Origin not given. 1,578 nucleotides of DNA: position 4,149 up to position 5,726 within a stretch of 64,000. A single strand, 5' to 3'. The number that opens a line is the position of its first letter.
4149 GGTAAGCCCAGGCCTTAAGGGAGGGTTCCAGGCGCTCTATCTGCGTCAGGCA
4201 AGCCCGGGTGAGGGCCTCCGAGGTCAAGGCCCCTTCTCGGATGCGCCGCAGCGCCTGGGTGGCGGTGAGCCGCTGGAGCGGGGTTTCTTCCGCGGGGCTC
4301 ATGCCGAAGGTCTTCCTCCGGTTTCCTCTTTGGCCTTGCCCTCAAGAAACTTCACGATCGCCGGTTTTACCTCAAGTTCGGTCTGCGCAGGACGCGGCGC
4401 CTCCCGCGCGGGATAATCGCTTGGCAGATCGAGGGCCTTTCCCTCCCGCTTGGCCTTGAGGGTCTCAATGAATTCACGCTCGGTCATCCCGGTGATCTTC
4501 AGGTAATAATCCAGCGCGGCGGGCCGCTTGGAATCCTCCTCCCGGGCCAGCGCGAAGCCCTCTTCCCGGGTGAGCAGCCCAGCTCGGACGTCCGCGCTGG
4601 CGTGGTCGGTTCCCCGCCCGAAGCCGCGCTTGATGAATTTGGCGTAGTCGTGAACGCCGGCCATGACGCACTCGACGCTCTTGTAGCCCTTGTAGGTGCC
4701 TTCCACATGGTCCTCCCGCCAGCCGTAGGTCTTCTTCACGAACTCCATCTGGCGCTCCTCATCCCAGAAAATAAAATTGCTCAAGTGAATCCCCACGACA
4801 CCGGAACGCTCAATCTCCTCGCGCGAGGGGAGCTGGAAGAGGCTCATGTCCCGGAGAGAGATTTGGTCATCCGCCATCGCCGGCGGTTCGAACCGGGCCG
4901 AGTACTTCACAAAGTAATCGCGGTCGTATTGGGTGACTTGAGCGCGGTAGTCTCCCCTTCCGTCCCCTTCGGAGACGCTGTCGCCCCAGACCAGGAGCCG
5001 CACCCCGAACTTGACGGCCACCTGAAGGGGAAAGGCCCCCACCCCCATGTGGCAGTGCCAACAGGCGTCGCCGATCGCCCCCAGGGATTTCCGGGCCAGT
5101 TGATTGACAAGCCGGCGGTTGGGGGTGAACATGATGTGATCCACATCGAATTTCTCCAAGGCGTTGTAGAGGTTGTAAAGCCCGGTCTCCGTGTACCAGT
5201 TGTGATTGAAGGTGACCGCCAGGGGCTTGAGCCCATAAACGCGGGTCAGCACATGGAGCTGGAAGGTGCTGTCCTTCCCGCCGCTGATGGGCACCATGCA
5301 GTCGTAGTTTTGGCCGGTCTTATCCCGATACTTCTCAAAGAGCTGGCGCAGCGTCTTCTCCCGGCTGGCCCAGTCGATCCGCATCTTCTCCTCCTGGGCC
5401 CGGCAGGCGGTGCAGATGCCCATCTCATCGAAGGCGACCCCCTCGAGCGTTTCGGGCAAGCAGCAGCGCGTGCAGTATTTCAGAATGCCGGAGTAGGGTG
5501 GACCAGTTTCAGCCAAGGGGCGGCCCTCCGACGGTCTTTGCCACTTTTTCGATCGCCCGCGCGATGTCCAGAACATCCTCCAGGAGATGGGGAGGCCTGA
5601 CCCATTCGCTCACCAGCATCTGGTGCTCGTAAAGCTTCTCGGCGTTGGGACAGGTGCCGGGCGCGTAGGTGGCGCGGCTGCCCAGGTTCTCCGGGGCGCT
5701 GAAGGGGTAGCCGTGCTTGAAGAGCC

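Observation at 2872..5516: Amidase-signature (GatA-like) enzyme translationally coupled to a PP-loop N-acetyl-sugar amidotransferase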

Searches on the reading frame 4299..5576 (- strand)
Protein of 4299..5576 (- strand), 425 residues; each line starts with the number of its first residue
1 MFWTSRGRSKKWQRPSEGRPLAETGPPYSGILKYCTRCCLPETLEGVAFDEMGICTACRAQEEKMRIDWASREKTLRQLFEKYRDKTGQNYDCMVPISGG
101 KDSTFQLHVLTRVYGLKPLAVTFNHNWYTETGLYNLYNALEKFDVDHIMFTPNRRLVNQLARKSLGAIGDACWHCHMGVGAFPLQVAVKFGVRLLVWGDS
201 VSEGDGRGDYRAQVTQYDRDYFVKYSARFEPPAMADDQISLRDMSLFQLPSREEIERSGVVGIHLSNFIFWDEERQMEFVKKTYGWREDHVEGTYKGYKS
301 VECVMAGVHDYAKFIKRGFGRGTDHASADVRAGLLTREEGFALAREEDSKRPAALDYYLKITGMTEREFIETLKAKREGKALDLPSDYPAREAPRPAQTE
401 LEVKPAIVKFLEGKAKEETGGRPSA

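Call 3: search_protein_families(library=pfam, proteins=[window:4299-5576:-])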
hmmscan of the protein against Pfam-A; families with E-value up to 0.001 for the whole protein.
window:4299-5576:- (425 aa): 0 families

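Call 4: search_protein_families(library=ncbifam, proteins=[window:4299-5576:-])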
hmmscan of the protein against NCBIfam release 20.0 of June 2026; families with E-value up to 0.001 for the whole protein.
window:4299-5576:- (425 aa): 1 family
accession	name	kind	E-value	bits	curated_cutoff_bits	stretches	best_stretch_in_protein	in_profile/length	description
TIGR03573.1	WbuX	subfamily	1.3e-101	340.5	203.2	1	33-373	2-343/344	N-acetyl sugar amidotransferase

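Call 15: search_solved_structures(query=window:4299-5516:-, max_evalue=1, show_alignments=2)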
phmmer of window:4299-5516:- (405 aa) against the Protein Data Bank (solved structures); distinct sequences matched with E-value up to 1: 2.
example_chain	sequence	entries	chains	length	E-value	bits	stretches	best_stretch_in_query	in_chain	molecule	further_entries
8wex_A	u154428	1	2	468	9.1e-40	139.8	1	27-334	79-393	N-acetyl sugar amidotransferase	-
2k5k_A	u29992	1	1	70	0.33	12.8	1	347-392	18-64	uncharacterized protein RhR2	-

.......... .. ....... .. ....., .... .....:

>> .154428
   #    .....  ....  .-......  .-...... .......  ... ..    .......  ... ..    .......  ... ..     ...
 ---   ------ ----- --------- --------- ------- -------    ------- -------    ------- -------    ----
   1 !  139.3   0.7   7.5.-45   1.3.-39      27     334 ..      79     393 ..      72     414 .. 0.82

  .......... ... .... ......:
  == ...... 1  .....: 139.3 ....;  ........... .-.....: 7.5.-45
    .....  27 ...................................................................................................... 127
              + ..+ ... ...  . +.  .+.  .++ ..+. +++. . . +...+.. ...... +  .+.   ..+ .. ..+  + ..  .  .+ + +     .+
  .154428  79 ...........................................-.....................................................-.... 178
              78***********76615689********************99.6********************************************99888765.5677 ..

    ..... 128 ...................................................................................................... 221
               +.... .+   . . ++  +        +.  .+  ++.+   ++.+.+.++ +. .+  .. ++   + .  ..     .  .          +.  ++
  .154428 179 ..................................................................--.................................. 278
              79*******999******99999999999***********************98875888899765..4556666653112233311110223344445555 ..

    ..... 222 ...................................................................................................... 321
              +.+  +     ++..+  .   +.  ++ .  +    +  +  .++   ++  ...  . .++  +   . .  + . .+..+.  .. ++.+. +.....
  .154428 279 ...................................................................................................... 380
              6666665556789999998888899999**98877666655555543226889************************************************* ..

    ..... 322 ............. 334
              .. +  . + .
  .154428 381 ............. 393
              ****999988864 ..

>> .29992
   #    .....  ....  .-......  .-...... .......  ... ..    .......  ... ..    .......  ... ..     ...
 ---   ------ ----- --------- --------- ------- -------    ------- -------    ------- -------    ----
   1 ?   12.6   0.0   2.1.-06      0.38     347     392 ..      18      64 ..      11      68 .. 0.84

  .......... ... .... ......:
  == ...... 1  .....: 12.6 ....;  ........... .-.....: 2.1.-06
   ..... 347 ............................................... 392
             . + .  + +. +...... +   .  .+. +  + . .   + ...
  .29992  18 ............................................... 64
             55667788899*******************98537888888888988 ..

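Call 23: find_homologous_proteins(query=window:4299-5516:-, max_evalue=1e-10)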
Query window:4299-5516:- (405 aa): 2580 proteins with E <= 1e-10 among 7060 candidates; the best 120 are listed.
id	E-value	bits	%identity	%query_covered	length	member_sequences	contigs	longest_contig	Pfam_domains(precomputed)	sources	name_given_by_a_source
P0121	9.2e-281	948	100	100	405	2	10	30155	-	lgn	-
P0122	1.2e-199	681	60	89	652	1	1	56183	-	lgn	-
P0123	2.4e-199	680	73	97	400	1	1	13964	-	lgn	-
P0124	4.7e-198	676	73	97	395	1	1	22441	-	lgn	-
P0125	6.9e-196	669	69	99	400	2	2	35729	-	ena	-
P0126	8.8e-196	669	71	97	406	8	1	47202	-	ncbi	-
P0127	1.8e-194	664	70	97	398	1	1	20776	-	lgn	-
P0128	5.4e-194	663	70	96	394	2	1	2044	-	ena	-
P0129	8.5e-194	662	72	97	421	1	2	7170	-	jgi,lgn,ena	-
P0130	2.5e-193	660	71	96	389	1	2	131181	-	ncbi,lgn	-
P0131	3.3e-193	660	69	98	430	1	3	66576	-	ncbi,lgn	-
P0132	2.5e-192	657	69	98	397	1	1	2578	-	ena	-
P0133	3.9e-192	657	71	97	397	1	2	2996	-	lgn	-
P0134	4.8e-191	653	70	97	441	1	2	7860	-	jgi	jgi:N-acetyl sugar amidotransferase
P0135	5.4e-191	653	67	100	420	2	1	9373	-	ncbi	-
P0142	4.9e-189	646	70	97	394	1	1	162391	-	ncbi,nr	ncbi:MAG: N-acetyl sugar amidotransferase [Candidatus Omnitrophica bacterium]|nr:N-acetyl sugar amid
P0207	3.3e-167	574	61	89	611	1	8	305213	-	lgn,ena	-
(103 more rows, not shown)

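Call 35: search_dna_similar(query=window:4299-5516:-, collection=plasmids, mode=protein, max_rows=60, max_evalue=1e-10)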
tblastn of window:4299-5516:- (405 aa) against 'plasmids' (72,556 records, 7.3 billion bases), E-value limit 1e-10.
Records with a match: 24; places in all: 28; records where one place covers at least 80% of the query: 12.
Best place of each record, by identity: <60% 24.
By first word of the organism name: Bacillus 8; Azospirillum 4; Subdoligranulum 2; Agrobacterium 2; Rhodobacteraceae 1; Alistipes 1; Rhizobium 1; Pseudohalocynthiibacter 1; Roseovarius 1; Spirosoma 1; and 2 more.
By predicted mobility (MOB-suite, as given by PLSDB): non-mobilizable 15; conjugative 6; mobilizable 3.
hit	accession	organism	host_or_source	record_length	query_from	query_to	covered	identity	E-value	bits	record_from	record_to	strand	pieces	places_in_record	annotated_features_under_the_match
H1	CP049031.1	Rhodobacteraceae bacterium SC52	Apostichopus japonicus,pure ...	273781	12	385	92%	35.8%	1e-66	236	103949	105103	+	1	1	N-acetyl sugar amidotransferase | acylneuraminate cytidylyltransferase family protein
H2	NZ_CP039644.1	Azospirillum sp. TSA2s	Soil,rice paddy soil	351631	12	357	85%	32.8%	3e-50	189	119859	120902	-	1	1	N-acetyl sugar amidotransferase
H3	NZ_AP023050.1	Alistipes indistinctus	Homo sapiens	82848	12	353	84%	32.2%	6e-54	200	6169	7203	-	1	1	N-acetyl sugar amidotransferase | neuC: UDP-N-acetylglucosamine 2-epimerase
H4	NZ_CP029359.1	Azospirillum thermophilum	cell culture,hot spring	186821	12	393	94%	27.5%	2e-35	145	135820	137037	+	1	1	N-acetyl sugar amidotransferase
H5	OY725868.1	Subdoligranulum variabile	-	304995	12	349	83%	30.4%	3e-41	163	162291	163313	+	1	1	record has no annotation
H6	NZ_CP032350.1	Azospirillum brasilense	soil sample,Agricultural field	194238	12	365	87%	28.9%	4e-38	154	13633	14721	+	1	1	N-acetyl sugar amidotransferase | asnB: asparagine synthase (glutamine-hydrolyzing)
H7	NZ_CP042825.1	Rhizobium sp. WL3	Wheat,phyllosphere swab,leaves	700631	12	332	79%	30.3%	4e-35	145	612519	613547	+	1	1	N-acetyl sugar amidotransferase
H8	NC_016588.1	Azospirillum lipoferum 4B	-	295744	23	349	81%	29.5%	6e-32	135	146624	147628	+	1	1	N-acetyl sugar amidotransferase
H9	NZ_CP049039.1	Pseudohalocynthiibacter aestuariivivens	pure culutre,Seawater recirculating ...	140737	27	332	76%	31.3%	4e-33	139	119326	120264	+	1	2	N-acetyl sugar amidotransferase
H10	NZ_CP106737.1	Roseovarius pelagicus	cell culture,Arctic seawater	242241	27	332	76%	31.3%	4e-33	139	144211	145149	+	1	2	N-acetyl sugar amidotransferase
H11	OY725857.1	Subdoligranulum variabile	-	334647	31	336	76%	29.6%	2e-29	128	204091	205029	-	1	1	none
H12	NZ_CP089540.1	Spirosoma oryzicola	Single cell,Surface layer of rice grains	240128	12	368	88%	24.1%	1e-12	77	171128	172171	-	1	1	N-acetyl sugar amidotransferase | AglZ/HisF2 family acetamidino modification protein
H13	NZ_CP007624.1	Bacillus pseudomycoides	-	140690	12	347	83%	25.5%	1e-14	83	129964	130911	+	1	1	7-cyano-7-deazaguanine synthase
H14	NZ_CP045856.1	Agrobacterium sp. MA01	cell culture,Microcystis culture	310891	12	355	85%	23.4%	6e-16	87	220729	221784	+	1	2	glucosamine 6-phosphate synthetase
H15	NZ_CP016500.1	Agrobacterium sp. RAC06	Microbial isolate,Algal phycosphere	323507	12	355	85%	23.4%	6e-16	87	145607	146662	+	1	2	hypothetical protein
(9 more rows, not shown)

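Call 36: get_annotated_region(hit=H1, flank=5000)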
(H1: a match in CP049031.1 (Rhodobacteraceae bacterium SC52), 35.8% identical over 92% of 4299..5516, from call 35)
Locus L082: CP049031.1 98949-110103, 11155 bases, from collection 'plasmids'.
description: Rhodobacteraceae bacterium SC52 plasmid pSC52_3, complete sequence
organism: Rhodobacteraceae bacterium SC52 (NCBI taxid 2745590)
taxonomy: Bacteria; Pseudomonadota; Alphaproteobacteria; Rhodobacterales; Paracoccaceae; ; Rhodobacteraceae bacterium SC52
host: -; source: Apostichopus japonicus,pure culture,Intestine content; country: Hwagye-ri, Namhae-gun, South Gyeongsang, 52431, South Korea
typing (MOB-suite, as given by PLSDB): non-mobilizable
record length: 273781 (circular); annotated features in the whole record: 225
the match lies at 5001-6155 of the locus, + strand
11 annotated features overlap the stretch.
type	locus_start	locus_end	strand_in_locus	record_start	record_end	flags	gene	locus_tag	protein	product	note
CDS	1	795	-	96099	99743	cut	-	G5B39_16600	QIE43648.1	tandem-95 repeat protein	-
CDS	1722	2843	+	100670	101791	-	gmd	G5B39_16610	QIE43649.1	GDP-mannose 4,6-dehydratase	-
CDS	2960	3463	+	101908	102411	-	-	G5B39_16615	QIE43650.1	dTDP-4-keto-6-deoxy-D-glucose epimerase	-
CDS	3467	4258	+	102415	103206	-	-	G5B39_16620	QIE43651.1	glycosyltransferase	-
CDS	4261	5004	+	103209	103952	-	-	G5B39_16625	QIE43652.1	acylneuraminate cytidylyltransferase family protein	-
CDS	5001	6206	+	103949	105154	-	-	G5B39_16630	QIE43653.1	N-acetyl sugar amidotransferase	-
CDS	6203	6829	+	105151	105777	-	hisH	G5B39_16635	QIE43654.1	imidazole glycerol phosphate synthase subunit HisH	-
CDS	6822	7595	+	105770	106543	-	hisF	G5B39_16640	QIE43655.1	imidazole glycerol phosphate synthase subunit HisF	-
CDS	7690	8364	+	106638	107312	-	-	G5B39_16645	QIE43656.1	serine acetyltransferase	-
CDS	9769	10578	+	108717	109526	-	-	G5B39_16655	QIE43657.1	SDR family oxidoreductase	-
CDS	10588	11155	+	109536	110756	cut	-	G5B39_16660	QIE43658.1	hypothetical protein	-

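Call 37: get_annotated_region(hit=H2, flank=5000)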
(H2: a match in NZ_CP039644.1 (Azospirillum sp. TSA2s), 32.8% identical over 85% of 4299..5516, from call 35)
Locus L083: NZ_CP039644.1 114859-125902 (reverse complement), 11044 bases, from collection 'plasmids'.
description: Azospirillum sp. TSA2s plasmid p2, complete sequence
organism: Azospirillum sp. TSA2s (NCBI taxid 709810)
taxonomy: Bacteria; Pseudomonadota; Alphaproteobacteria; Rhodospirillales; Azospirillaceae; Azospirillum; Azospirillum sp. TSA2s
host: -; source: Soil,rice paddy soil; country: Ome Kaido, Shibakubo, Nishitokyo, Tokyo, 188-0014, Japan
typing (MOB-suite, as given by PLSDB): mobilizable; replicon rep_cluster_1806; relaxase MOBP
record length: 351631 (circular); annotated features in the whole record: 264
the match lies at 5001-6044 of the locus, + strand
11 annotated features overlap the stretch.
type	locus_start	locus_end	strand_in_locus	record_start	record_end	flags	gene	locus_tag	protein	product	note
CDS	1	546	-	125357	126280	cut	-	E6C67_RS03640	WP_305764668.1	GDP-L-fucose synthase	-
CDS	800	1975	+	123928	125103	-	-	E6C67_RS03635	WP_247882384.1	DUF5672 family protein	-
CDS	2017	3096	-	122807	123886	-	-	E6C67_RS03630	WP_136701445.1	Gfo/Idh/MocA family oxidoreductase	-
CDS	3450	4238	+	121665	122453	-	-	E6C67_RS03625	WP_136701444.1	imidazole glycerol phosphate synthase cyclase subunit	-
CDS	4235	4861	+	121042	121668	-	hisH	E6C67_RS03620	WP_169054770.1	imidazole glycerol phosphate synthase subunit HisH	GO:0000105 - histidine biosynthetic process [Evidence IEA]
CDS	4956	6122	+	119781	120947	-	-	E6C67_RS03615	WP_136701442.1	N-acetyl sugar amidotransferase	-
CDS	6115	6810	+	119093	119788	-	-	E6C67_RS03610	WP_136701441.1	acylneuraminate cytidylyltransferase family protein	-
CDS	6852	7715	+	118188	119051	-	-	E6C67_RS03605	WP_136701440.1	sugar phosphate isomerase/epimerase family protein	-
CDS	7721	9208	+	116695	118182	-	-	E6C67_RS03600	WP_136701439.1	aminotransferase class I/II-fold pyridoxal phosphate-dependent enzyme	GO:0009058 - biosynthetic process [Evidence IEA]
CDS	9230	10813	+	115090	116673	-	-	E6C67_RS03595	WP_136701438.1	hypothetical protein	-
CDS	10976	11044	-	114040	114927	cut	-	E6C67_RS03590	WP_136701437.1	class I SAM-dependent methyltransferase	-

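Call 38: get_annotated_region(hit=H3, flank=5000)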
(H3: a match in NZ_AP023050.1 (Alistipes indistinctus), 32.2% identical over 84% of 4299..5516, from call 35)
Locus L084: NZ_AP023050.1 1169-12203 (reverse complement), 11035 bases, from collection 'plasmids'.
description: Alistipes indistinctus strain 2BBH45 plasmid p2BBH45, complete sequence
organism: Alistipes indistinctus (NCBI taxid 626932)
taxonomy: Bacteria; Bacteroidota; Bacteroidia; Bacteroidales; Rikenellaceae; Alistipes; Alistipes indistinctus
host: -; source: Homo sapiens; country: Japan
typing (MOB-suite, as given by PLSDB): non-mobilizable
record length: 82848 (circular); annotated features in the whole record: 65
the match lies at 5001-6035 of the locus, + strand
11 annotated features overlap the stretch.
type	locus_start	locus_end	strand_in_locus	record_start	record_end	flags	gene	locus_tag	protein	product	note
CDS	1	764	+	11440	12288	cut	-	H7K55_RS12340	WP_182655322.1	NAD(P)-dependent oxidoreductase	-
CDS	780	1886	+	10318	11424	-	rfbB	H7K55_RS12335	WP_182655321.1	dTDP-glucose 4,6-dehydratase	GO:0019305 - dTDP-rhamnose biosynthetic process [Evidence IEA]; GO:0009243 - O antigen biosynthetic process [Evidence ...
CDS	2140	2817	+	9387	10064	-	-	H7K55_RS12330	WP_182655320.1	acylneuraminate cytidylyltransferase family protein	-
CDS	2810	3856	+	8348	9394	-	-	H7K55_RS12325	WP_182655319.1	N-acetylneuraminate synthase family protein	GO:0016051 - carbohydrate biosynthetic process [Evidence IEA]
CDS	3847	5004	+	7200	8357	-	neuC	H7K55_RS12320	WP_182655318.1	UDP-N-acetylglucosamine 2-epimerase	GO:0006047 - UDP-N-acetylglucosamine metabolic process [Evidence IEA]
CDS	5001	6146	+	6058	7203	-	-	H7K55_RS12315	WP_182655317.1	N-acetyl sugar amidotransferase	-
CDS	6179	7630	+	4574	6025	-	-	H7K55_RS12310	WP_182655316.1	oligosaccharide flippase family protein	-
CDS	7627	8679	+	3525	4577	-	-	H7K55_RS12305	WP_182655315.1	hypothetical protein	-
CDS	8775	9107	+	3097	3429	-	-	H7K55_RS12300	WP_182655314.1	acyltransferase family protein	-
CDS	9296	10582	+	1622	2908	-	-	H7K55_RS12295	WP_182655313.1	acyltransferase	-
CDS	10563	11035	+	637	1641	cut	-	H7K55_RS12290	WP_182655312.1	hypothetical protein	-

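Call 39: get_annotated_region(hit=H4, flank=5000)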
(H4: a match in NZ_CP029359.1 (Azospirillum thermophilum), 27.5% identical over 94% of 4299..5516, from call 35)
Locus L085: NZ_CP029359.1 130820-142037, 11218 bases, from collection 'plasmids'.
description: Azospirillum thermophilum strain CFH 70021 plasmid unnamed4
organism: Azospirillum thermophilum (NCBI taxid 2202148)
taxonomy: Bacteria; Pseudomonadota; Alphaproteobacteria; Rhodospirillales; Azospirillaceae; Azospirillum; Azospirillum thermophilum
host: -; source: cell culture,hot spring; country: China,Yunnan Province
typing (MOB-suite, as given by PLSDB): non-mobilizable
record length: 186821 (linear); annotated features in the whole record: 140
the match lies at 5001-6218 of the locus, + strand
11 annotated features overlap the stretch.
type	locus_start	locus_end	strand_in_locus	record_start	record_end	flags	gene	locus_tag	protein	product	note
CDS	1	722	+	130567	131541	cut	-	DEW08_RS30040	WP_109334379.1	methyltransferase domain-containing protein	-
CDS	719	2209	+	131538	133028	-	-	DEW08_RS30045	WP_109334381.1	surface carbohydrate biosynthesis protein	GO:0000271 - polysaccharide biosynthetic process [Evidence IEA]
CDS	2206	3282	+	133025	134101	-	neuB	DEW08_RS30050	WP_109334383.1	N-acetylneuraminate synthase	GO:0016051 - carbohydrate biosynthetic process [Evidence IEA]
CDS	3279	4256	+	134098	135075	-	-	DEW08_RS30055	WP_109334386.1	imidazole glycerol phosphate synthase cyclase subunit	-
CDS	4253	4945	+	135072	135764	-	hisH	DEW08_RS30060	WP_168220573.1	imidazole glycerol phosphate synthase subunit HisH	GO:0000105 - histidine biosynthetic process [Evidence IEA]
CDS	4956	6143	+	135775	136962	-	-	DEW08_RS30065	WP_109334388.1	N-acetyl sugar amidotransferase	-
CDS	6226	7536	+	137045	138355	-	-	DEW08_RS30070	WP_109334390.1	tetratricopeptide repeat protein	-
CDS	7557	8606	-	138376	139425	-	-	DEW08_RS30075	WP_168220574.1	class I SAM-dependent methyltransferase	GO:0032259 - methylation [Evidence IEA]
CDS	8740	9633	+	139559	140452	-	-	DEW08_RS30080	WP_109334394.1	hemolytic protein HlpA-like protein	-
CDS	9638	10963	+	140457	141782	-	-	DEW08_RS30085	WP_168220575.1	glycosyltransferase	-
CDS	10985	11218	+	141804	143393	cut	-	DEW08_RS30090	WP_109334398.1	hypothetical protein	-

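Call 40: get_annotated_region(hit=H7, flank=5000)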
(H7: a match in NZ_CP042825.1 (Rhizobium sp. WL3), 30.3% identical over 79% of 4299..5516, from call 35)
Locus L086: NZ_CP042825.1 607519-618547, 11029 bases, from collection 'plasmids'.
description: Rhizobium sp. WL3 plasmid unnamed2, complete sequence
organism: Rhizobium sp. WL3 (NCBI taxid 2603277)
taxonomy: Bacteria; Pseudomonadota; Alphaproteobacteria; Hyphomicrobiales; Rhizobiaceae; Rhizobium; Rhizobium sp. WL3
host: -; source: Wheat,phyllosphere swab,leaves; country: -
typing (MOB-suite, as given by PLSDB): non-mobilizable
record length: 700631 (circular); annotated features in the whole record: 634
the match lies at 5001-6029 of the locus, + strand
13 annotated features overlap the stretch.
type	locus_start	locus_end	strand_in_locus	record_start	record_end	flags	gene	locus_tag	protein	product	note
CDS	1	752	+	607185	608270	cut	neuB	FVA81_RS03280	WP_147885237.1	N-acetylneuraminate synthase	GO:0016051 - carbohydrate biosynthetic process [Evidence IEA]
CDS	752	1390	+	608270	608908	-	-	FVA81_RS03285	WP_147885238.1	acetyltransferase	-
CDS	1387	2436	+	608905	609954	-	-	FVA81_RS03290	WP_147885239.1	nucleotidyltransferase family protein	-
CDS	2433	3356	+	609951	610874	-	-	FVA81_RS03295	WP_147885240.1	Gfo/Idh/MocA family oxidoreductase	-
CDS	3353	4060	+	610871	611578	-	-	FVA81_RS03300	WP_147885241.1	acylneuraminate cytidylyltransferase family protein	-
CDS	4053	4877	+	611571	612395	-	-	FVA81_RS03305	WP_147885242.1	SDR family oxidoreductase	-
CDS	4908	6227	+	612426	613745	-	-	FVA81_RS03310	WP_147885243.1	N-acetyl sugar amidotransferase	-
CDS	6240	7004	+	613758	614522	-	wbuZ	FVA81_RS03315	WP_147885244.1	glycosyl amidation-associated protein WbuZ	-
CDS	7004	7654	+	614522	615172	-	hisH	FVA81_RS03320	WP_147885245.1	imidazole glycerol phosphate synthase subunit HisH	GO:0000105 - histidine biosynthetic process [Evidence IEA]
CDS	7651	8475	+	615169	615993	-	-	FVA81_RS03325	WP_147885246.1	ABC transporter permease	-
CDS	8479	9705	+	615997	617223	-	-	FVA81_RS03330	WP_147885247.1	ABC transporter ATP-binding protein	-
CDS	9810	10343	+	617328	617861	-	-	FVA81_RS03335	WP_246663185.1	acyltransferase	-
CDS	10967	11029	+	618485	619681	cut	-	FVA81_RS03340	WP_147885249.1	hypothetical protein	-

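Call 41: get_annotated_region(hit=H9, flank=5000)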
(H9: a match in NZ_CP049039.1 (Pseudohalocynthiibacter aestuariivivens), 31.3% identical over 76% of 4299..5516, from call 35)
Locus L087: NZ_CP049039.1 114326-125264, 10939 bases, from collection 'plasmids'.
description: Pseudohalocynthiibacter aestuariivivens strain RR4-35 plasmid pRR4-35_2, complete sequence
organism: Pseudohalocynthiibacter aestuariivivens (NCBI taxid 1591409)
taxonomy: Bacteria; Pseudomonadota; Alphaproteobacteria; Rhodobacterales; Paracoccaceae; Pseudohalocynthiibacter; Pseudohalocynthiibacter aestuariivivens
host: -; source: pure culutre,Seawater recirculating aquaculture system biofilter; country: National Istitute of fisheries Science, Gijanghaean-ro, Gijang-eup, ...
typing (MOB-suite, as given by PLSDB): conjugative; relaxase MOBP; mating-pair formation MPF_T
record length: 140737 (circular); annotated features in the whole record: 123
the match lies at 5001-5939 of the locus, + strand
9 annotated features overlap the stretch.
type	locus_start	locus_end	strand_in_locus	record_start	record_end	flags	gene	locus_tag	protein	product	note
CDS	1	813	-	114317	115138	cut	-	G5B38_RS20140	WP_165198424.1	aldolase/citrate lyase family protein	-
CDS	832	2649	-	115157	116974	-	asnB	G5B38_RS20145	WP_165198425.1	asparagine synthase (glutamine-hydrolyzing)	GO:0006529 - asparagine biosynthetic process [Evidence IEA]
CDS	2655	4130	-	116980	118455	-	-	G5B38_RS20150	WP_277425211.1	DegT/DnrJ/EryC1/StrS family aminotransferase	-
CDS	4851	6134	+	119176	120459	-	-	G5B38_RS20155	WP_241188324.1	N-acetyl sugar amidotransferase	-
CDS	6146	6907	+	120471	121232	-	-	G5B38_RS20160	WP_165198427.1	imidazole glycerol phosphate synthase cyclase subunit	-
CDS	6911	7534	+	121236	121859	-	-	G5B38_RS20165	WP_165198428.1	NeuD/PglB/VioB family sugar acetyltransferase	-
CDS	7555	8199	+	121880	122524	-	hisH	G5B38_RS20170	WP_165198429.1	imidazole glycerol phosphate synthase subunit HisH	GO:0000105 - histidine biosynthetic process [Evidence IEA]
CDS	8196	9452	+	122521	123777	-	-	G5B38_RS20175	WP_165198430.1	UDP-glycosyltransferase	-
CDS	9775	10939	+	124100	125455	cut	-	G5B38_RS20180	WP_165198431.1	polysaccharide biosynthesis/export family protein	GO:0015774 - polysaccharide transport [Evidence IEA]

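Call 45: search_protein_families(library=pfam, proteins=[P0122, P0207], max_evalue=0.01)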
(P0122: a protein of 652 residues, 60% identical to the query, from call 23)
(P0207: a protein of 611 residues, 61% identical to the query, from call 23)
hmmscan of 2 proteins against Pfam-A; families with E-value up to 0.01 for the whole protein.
P0122 (652 aa): 0 families

P0207 (611 aa): 0 families
